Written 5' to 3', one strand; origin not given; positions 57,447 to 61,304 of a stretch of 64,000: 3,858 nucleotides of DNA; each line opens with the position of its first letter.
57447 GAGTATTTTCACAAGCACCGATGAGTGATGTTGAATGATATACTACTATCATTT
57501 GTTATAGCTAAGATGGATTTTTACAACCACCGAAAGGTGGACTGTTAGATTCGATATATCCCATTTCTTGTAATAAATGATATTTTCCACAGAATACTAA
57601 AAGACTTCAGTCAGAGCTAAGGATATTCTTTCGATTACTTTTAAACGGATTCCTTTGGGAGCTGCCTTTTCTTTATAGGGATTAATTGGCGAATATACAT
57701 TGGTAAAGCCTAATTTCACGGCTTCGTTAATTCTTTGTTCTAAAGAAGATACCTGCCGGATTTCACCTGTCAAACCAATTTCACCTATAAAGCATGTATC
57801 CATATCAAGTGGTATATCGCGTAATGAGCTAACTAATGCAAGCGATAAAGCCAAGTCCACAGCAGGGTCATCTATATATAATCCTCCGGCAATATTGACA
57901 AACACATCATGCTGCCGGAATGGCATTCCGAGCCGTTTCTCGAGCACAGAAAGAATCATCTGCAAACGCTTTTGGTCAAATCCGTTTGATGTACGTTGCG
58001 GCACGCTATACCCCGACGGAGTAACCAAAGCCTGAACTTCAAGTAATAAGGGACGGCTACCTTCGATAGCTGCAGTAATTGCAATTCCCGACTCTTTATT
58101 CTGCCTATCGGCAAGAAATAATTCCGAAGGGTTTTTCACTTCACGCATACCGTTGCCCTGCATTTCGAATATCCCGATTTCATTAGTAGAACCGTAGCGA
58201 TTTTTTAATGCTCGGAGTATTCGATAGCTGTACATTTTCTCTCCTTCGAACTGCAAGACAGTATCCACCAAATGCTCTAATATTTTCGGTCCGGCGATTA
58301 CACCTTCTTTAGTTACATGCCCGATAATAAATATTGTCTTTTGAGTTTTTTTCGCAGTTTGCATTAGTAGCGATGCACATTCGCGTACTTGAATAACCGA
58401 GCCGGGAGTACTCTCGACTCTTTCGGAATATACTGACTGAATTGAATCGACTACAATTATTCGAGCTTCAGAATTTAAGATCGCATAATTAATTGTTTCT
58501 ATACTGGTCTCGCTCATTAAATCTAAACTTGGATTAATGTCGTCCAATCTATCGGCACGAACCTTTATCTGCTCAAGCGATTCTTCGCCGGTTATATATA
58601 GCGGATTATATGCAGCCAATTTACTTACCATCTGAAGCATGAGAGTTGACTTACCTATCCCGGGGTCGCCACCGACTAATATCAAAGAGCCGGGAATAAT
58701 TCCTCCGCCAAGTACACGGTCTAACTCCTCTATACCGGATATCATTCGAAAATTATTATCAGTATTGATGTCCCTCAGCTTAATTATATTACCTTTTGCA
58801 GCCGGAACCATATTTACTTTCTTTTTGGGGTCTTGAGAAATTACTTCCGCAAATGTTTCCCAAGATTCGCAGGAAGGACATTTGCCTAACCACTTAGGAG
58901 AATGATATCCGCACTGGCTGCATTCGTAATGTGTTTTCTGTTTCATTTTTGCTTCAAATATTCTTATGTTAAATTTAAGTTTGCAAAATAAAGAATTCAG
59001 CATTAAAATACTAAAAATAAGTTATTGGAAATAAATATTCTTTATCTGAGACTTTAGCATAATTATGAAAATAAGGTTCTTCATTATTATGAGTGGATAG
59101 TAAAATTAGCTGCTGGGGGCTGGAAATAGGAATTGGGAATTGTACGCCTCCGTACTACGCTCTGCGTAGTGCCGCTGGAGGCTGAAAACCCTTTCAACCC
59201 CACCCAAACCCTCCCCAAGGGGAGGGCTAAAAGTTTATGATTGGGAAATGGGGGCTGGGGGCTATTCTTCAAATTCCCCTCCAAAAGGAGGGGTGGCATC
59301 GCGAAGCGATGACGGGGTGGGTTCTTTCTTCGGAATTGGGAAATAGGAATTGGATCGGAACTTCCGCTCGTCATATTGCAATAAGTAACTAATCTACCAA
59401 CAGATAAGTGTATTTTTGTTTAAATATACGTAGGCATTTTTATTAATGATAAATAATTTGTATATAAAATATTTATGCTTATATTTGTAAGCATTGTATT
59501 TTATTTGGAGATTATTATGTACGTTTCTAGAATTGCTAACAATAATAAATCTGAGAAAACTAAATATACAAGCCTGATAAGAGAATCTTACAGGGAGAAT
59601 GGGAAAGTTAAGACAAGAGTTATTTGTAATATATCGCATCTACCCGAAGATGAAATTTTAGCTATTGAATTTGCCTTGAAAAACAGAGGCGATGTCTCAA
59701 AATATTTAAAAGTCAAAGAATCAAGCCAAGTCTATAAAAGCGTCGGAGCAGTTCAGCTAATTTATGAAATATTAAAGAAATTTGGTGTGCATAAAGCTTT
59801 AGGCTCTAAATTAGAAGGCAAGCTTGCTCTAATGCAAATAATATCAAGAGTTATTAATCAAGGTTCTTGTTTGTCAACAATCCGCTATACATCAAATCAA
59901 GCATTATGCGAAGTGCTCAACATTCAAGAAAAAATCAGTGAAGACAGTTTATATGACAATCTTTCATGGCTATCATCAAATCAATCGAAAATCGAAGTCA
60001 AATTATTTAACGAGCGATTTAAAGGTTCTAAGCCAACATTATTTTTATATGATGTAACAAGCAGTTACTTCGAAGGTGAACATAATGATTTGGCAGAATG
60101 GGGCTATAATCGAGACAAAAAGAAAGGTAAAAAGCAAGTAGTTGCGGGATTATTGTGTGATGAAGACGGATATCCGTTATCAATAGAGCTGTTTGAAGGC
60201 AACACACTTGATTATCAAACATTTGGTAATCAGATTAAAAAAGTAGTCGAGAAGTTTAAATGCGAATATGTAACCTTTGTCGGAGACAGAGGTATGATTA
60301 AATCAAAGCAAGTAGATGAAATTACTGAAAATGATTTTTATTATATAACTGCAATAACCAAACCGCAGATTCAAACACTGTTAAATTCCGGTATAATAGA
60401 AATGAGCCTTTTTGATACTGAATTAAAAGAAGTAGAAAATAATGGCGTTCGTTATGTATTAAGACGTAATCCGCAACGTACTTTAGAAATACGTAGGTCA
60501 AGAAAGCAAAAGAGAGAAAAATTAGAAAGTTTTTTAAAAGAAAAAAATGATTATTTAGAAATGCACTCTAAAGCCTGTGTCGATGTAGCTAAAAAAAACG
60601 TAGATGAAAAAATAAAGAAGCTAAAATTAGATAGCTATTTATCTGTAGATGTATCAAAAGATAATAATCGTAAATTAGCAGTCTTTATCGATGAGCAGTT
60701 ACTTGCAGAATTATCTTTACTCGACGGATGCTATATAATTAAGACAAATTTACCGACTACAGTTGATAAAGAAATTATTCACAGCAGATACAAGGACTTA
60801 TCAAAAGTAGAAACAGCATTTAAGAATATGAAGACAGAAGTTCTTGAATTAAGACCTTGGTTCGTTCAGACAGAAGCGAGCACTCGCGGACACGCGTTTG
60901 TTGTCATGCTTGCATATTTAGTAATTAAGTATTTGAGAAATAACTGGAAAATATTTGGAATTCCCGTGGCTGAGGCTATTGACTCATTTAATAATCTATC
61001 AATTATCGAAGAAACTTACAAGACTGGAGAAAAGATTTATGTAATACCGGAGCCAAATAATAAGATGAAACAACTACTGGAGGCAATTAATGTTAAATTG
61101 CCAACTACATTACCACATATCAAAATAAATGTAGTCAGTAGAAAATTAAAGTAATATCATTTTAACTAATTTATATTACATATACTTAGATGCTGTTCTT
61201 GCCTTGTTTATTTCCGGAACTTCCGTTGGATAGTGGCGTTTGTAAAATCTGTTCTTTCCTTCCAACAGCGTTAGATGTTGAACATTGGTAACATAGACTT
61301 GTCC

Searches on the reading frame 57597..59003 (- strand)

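Call 73: search_protein_families(library=pfam, proteins=[window:57597-59003:-], max_evalue=0.00001)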
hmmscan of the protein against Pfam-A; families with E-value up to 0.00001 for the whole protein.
window:57597-59003:- (468 aa): 6 families
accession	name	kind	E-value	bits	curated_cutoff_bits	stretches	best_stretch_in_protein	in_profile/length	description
PF06745.19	ATPase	-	1.2e-15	58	26.6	1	89-153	3-70/231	KaiC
PF18073.7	Zn_ribbon_LapB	-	4.8e-12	45.8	25.7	1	26-53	1-28/28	Rubredoxin metal binding domain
PF13481.12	AAA_25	-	3e-11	43.8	27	1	89-234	17-194/195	AAA domain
PF13541.12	ChlI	-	5e-09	36.5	27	1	352-439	31-118/121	Subunit ChlI of Mg-chelatase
PF13479.12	AAA_24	-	3.4e-08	34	27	1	108-193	5-78/195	AAA domain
PF05362.19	Lon_C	-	1.8e-06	28.1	21.1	1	362-444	91-174/205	Lon protease (S16) C-terminal proteolytic domain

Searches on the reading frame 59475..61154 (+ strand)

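Call 73: search_protein_families(library=pfam, proteins=[window:59475-61154:+], max_evalue=0.00001)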
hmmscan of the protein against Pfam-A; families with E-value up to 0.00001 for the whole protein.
window:59475-61154:+ (559 aa): 1 family
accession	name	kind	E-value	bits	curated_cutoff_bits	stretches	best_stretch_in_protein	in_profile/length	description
PF01609.27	DDE_Tnp_1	-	1.7e-10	41.4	23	1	186-482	3-199/200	Transposase DDE domain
